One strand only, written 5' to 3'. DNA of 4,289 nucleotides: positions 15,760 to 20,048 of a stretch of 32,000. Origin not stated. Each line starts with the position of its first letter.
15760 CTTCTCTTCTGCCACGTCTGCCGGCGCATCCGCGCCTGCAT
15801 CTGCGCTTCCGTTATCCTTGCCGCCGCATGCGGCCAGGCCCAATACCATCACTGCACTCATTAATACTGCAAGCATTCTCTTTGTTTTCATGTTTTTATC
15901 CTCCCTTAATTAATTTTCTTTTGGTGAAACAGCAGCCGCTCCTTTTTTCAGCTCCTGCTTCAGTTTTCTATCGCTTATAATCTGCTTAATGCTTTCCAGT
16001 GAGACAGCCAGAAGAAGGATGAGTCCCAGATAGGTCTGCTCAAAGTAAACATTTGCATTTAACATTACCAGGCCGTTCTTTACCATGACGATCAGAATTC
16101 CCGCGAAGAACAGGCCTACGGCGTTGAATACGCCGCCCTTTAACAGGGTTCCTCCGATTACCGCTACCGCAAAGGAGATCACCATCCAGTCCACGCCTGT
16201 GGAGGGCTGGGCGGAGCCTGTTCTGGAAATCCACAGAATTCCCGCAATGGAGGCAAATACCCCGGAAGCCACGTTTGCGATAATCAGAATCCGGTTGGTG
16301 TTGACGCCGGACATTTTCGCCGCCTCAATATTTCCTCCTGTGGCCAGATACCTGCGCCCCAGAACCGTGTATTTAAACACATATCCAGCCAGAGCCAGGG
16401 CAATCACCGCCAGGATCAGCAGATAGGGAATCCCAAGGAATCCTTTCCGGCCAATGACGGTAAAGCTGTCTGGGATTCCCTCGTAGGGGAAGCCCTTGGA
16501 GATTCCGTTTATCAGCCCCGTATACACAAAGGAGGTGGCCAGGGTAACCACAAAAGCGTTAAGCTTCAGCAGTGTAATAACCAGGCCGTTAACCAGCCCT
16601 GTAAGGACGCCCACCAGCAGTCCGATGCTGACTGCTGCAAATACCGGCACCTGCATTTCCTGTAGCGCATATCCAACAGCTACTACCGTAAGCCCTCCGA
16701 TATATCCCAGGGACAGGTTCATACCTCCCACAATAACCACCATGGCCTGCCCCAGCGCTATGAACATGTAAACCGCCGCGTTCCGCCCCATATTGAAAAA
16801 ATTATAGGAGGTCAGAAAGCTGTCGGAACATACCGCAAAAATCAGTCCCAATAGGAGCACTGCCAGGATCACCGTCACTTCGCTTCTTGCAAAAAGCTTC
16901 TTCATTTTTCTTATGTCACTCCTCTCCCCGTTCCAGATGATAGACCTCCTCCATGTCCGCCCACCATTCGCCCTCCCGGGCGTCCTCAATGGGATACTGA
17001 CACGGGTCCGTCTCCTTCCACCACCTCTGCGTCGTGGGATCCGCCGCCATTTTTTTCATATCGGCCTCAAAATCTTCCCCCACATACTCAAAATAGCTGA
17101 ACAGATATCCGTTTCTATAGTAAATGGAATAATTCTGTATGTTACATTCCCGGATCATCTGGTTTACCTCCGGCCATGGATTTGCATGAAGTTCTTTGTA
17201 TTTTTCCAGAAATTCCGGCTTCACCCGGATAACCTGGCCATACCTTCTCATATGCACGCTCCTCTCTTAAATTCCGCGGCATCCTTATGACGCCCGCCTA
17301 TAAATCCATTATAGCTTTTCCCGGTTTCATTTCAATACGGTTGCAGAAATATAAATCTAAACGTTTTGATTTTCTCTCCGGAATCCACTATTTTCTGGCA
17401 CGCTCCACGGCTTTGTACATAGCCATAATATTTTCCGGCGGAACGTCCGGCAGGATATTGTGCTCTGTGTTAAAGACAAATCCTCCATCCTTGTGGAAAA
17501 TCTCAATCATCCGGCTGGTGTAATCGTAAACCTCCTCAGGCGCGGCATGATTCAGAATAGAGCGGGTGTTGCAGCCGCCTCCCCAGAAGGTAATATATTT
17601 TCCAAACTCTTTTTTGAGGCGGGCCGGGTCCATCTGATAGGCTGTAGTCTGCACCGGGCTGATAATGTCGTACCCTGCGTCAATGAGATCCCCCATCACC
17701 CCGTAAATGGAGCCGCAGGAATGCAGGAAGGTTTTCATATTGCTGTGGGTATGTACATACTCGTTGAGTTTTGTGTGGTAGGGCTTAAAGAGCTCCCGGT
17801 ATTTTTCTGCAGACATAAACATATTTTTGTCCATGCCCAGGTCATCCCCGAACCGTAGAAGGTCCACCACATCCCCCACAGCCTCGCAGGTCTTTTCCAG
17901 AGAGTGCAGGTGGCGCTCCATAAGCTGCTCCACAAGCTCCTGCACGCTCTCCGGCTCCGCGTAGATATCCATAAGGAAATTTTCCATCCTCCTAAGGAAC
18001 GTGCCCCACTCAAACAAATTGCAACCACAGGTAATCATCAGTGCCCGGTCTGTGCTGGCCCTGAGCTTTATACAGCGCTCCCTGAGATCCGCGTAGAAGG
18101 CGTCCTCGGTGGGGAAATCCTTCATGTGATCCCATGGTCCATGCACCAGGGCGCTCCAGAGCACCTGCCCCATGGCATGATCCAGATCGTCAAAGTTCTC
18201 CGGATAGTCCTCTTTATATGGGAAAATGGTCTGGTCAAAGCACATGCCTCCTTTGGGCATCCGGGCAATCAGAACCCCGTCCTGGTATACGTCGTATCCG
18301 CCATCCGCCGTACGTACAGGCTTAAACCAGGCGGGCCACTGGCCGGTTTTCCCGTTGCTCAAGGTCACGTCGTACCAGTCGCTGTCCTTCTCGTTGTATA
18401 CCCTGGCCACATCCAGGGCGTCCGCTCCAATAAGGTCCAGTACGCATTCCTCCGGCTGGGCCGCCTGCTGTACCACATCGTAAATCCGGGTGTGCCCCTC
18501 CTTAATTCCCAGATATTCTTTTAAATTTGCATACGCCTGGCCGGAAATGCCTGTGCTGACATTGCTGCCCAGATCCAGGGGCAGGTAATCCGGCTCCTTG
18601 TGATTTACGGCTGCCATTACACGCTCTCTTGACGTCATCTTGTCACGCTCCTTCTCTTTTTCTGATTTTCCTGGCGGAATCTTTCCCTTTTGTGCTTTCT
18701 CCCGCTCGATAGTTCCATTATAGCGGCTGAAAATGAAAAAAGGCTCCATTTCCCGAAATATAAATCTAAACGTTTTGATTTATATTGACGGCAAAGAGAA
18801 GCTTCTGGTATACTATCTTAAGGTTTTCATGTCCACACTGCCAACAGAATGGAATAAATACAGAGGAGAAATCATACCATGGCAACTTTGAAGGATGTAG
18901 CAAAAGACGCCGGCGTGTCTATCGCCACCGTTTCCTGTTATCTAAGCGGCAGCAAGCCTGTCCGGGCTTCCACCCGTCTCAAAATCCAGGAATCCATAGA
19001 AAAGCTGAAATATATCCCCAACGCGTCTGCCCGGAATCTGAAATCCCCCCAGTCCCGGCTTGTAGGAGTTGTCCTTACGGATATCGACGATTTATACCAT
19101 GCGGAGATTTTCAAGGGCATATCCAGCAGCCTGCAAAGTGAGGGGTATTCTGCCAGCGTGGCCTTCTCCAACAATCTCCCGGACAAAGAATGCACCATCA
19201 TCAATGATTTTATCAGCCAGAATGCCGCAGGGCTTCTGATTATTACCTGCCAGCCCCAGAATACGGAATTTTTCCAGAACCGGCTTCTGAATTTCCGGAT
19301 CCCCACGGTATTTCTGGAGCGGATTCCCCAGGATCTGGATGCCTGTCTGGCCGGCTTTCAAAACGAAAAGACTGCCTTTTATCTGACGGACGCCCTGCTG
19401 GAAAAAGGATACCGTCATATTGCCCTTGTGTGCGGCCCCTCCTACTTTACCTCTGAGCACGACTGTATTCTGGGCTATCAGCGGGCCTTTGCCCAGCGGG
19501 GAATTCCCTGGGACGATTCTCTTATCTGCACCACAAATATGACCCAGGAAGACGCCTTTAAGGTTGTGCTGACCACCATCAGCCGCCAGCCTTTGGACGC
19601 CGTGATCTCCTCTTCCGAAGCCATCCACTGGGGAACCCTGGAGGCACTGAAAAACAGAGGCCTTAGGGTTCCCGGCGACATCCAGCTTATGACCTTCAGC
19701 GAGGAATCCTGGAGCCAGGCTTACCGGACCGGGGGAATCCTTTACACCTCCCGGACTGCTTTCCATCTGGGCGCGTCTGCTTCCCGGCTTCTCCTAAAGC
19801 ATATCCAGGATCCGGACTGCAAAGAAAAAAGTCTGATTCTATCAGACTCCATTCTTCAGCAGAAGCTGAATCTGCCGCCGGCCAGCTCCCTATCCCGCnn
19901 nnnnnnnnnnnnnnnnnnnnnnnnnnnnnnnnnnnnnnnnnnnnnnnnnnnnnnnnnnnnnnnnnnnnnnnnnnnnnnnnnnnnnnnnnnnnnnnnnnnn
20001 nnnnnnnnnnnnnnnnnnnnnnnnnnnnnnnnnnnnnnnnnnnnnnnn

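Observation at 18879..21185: Cytoplasmic LacI repressor fused to a complete ABC solute-binding-protein domain (two ligand-binding modules in one regulator)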

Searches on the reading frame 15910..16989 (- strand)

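Call 33: search_protein_families(library=pfam, proteins=[window:15910-16989:-], max_evalue=0.00001)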
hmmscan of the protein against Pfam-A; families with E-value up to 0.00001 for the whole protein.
window:15910-16989:- (359 aa): 1 family
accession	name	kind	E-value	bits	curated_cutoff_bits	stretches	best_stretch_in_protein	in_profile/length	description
PF02653.21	BPD_transp_2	-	4e-35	121.7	26.8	1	67-328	5-268/269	Branched-chain amino acid transport system / permease component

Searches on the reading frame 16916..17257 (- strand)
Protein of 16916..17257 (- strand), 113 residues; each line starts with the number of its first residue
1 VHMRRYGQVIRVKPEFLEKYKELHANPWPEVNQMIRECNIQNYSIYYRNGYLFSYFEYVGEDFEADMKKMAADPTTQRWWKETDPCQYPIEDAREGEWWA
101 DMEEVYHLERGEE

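Call 3: search_protein_families(library=pfam, proteins=[window:16916-17257:-], max_evalue=0.01)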
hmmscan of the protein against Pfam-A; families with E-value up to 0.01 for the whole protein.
window:16916-17257:- (113 aa): 1 family
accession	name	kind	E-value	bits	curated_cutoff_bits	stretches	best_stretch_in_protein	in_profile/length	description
PF05336.19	rhaM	-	9.4e-34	116.2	23.4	1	5-108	1-105/105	L-rhamnose mutarotase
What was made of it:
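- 16916..17257 (-): RhaM-family sugar mutarotase gene. Pfam rhaM at E=9e-34 (call 3).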

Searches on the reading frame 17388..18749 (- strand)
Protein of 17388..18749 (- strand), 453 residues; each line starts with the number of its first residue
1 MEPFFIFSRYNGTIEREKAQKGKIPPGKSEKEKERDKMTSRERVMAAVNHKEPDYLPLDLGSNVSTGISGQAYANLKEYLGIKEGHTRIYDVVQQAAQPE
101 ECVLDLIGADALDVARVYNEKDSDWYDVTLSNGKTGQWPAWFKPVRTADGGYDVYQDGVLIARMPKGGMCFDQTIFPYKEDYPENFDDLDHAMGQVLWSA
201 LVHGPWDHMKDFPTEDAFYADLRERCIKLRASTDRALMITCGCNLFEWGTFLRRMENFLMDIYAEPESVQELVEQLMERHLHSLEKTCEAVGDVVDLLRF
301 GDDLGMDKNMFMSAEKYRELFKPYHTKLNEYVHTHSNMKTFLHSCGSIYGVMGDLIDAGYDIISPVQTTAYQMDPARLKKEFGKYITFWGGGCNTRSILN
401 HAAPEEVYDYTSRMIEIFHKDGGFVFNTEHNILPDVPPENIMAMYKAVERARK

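Call 3: search_protein_families(library=pfam, proteins=[window:17388-18749:-], max_evalue=0.01)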
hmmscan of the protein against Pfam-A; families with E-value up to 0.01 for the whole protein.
window:17388-18749:- (453 aa): 1 family
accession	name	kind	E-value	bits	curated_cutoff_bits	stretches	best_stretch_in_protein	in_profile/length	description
PF01208.23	URO-D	-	7.3e-23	81.6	23.9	1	253-450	160-345/346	Uroporphyrinogen decarboxylase (URO-D)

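Call 4: search_protein_families(library=ncbifam, proteins=[window:17388-18749:-], max_evalue=0.01)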
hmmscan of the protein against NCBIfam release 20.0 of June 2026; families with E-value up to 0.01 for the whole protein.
window:17388-18749:- (453 aa): 4 families
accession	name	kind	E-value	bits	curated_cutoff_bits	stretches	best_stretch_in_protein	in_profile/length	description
TIGR01463.1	mtaA_cmuA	subfamily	4.1e-11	42.7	235.4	1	256-449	158-336/340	MtaA/CmuA family methyltransferase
NF004889.0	PRK06252.1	subfamily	1.6e-10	40.5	244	1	253-450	156-335/340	methylcobalamin:coenzyme M methyltransferase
TIGR01464.1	hemE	equivalog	1.5e-07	30.8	302.95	1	262-449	164-337/338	uroporphyrinogen decarboxylase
NF040654.1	MtaA_Meth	equivalog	1.5e-07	30.7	400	1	251-447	152-331/337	methylcobamide:CoM methyltransferase MtaA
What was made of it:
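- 17388..18638 (-): URO-D-family gene (416 aa from the probable start at Met38; the ORF runs up to 18749). This is the conserved divergent target and a probable corrinoid-dependent methyltransferase. Pfam URO-D (call 3) and weak MtaA/CmuA hits (call 4).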

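Call 49: search_solved_structures(query=window:17388-18638:-, max_evalue=0.01, show_alignments=0)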
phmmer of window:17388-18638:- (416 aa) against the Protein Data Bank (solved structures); distinct sequences matched with E-value up to 0.01: 0.
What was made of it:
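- Tried and rejected: A sequence search with the URO-D-like protein returned nothing (call 49).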

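Call 50: find_homologous_proteins(query=window:17388-18638:-, max_evalue=1e-20)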
Query window:17388-18638:- (416 aa): 7980 proteins with E <= 1e-20 among 8000 candidates; the best 120 are listed.
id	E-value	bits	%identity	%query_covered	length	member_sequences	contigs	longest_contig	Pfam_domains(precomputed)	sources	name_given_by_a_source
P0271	2.2e-276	934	92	100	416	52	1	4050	PF01208.24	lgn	-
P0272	6.3e-232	788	79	100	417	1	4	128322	PF01208.24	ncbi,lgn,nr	ncbi:methyltransferase [Blautia schinkii]|nr:methyltransferase [Blautia schinkii]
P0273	1.8e-229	780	79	100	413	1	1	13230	PF01208.24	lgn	-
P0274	2.9e-229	779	77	100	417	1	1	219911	PF01208.24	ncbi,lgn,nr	ncbi:MAG: uroporphyrinogen decarboxylase family protein [Eubacteriales bacterium]|nr:uroporphyrinoge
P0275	1.6e-227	773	77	100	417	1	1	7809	PF01208.24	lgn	-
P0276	2.2e-227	773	77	100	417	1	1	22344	PF01208.24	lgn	-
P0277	2.8e-227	773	77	100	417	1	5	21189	PF01208.24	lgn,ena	-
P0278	3.6e-227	772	78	100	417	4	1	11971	PF01208.24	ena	-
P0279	4.9e-227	772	77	100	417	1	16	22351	PF01208.24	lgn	-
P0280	6.2e-227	771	78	100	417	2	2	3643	PF01208.24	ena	-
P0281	8.6e-227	771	77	100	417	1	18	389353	PF01208.24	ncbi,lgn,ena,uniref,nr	ncbi:uroporphyrinogen decarboxylase family protein [Murimonas intestini]|uniref:Uroporphyrinogen dec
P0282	9.8e-227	771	77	100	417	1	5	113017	PF01208.24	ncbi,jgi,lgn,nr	ncbi:MAG: uroporphyrinogen decarboxylase family protein [Lachnospiraceae bacterium]|jgi:uroporphyrin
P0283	1.7e-226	770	76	100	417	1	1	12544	PF01208.24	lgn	-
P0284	3.8e-225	766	78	100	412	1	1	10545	PF01208.24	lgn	-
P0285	1.0e-224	764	78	100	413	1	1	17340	PF01208.24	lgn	-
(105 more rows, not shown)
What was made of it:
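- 17388..18638 (-): Homologs are 412-417 aa (call 50).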

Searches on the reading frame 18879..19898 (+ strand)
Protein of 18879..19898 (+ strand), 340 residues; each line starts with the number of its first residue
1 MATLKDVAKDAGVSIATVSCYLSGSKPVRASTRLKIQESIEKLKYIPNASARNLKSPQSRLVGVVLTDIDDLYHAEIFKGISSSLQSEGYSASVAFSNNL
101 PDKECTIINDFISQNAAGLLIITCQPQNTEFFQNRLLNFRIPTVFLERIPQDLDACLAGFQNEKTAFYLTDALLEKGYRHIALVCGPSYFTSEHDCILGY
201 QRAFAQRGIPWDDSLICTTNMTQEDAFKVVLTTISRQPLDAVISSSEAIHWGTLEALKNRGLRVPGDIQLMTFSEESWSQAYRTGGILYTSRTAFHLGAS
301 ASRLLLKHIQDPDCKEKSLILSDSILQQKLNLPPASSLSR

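Call 39: search_solved_structures(query=window:18879-19898:+, max_evalue=1e-10, show_alignments=3)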
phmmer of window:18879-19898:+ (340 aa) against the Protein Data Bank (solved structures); distinct sequences matched with E-value up to 1e-10: 50.
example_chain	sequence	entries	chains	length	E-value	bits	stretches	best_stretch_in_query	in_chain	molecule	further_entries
1rzr_G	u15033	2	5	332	4.3e-38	134.5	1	3-311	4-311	Glucose-resistance amylase regulator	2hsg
2o20_A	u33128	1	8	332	4.8e-38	134.3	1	2-328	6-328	Catabolite control protein A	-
1zvv_A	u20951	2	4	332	8.4e-38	133.5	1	3-311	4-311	Glucose-resistance amylase regulator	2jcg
7e5w_A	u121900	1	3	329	5.7e-36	127.5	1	2-323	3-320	Catabolite control protein A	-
3oqo_A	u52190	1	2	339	1.9e-33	119.2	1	3-316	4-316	Catabolite control protein A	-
3oqm_A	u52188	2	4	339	1.9e-33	119.2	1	3-316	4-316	Catabolite control protein A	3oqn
9ny7_A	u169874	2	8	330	3.3e-26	95.4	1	2-326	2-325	Ribose operon repressor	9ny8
1jh9_A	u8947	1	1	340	8.3e-25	90.8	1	2-316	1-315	PURINE NUCLEOTIDE SYNTHESIS REPRESSOR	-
7ff4_A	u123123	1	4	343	1.5e-24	90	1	3-275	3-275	Transcriptional regulator, LacI family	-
1jft_A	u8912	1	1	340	5.5e-24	88.1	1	2-316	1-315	PURINE NUCLEOTIDE SYNTHESIS REPRESSOR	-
2pua_A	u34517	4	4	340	7.5e-24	87.7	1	2-316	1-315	PURINE REPRESSOR | PROTEIN (PURINE REPRESSOR)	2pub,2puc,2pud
1jfs_A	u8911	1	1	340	9.8e-24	87.3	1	2-316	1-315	PURINE NUCLEOTIDE SYNTHESIS REPRESSOR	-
2pue_A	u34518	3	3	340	1e-23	87.3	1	2-316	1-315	PROTEIN (PURINE REPRESSOR ) | PROTEIN (PURINE REPRESSOR)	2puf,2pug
1bdi_A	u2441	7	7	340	1e-23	87.2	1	2-316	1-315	PROTEIN (PURINE REPRESSOR) | PROTEIN (PURINE NUCLEOTIDE SYNTHESIS REPRESSOR)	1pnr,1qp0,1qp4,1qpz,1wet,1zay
1vpw_A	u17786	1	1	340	1.9e-23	86.3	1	2-316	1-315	PURINE REPRESSOR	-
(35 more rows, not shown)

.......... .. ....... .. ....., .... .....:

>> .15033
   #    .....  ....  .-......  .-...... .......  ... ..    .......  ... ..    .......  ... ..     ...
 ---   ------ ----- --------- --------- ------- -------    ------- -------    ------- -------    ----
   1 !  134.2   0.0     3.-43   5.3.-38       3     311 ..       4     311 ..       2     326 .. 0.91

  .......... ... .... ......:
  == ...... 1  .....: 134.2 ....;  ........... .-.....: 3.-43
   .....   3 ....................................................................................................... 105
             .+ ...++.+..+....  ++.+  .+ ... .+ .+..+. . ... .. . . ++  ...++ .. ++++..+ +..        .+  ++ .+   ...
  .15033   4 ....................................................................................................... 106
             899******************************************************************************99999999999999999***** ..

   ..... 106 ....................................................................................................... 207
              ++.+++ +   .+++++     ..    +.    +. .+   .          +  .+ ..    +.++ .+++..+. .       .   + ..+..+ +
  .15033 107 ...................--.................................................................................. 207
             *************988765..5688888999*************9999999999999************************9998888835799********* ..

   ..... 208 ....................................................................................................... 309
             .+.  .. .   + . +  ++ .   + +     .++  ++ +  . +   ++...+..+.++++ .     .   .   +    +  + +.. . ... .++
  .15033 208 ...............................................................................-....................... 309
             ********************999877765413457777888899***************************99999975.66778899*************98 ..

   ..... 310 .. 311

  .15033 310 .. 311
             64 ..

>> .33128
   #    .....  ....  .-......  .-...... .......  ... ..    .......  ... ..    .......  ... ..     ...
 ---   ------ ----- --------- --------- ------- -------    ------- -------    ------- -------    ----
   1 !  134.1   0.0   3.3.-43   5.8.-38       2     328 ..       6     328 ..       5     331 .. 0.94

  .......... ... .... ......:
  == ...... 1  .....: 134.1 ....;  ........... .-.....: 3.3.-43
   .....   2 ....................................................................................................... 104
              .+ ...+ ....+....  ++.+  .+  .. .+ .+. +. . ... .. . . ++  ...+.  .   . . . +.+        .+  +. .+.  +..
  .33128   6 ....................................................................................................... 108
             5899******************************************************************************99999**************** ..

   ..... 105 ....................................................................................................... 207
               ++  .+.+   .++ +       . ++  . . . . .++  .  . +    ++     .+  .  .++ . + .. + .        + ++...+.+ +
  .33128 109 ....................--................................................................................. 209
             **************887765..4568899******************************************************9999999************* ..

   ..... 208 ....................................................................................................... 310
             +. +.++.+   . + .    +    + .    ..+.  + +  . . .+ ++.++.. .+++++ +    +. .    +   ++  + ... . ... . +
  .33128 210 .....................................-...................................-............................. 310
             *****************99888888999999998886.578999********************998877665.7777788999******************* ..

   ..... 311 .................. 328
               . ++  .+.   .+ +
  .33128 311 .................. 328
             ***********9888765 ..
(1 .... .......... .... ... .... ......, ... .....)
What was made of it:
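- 19059..19856 (+): LacI/GalR-type effector core (type-I periplasmic-binding-protein fold), aa 61-326. PDB sequence hits to CcpA at E about 4e-38 (call 39).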
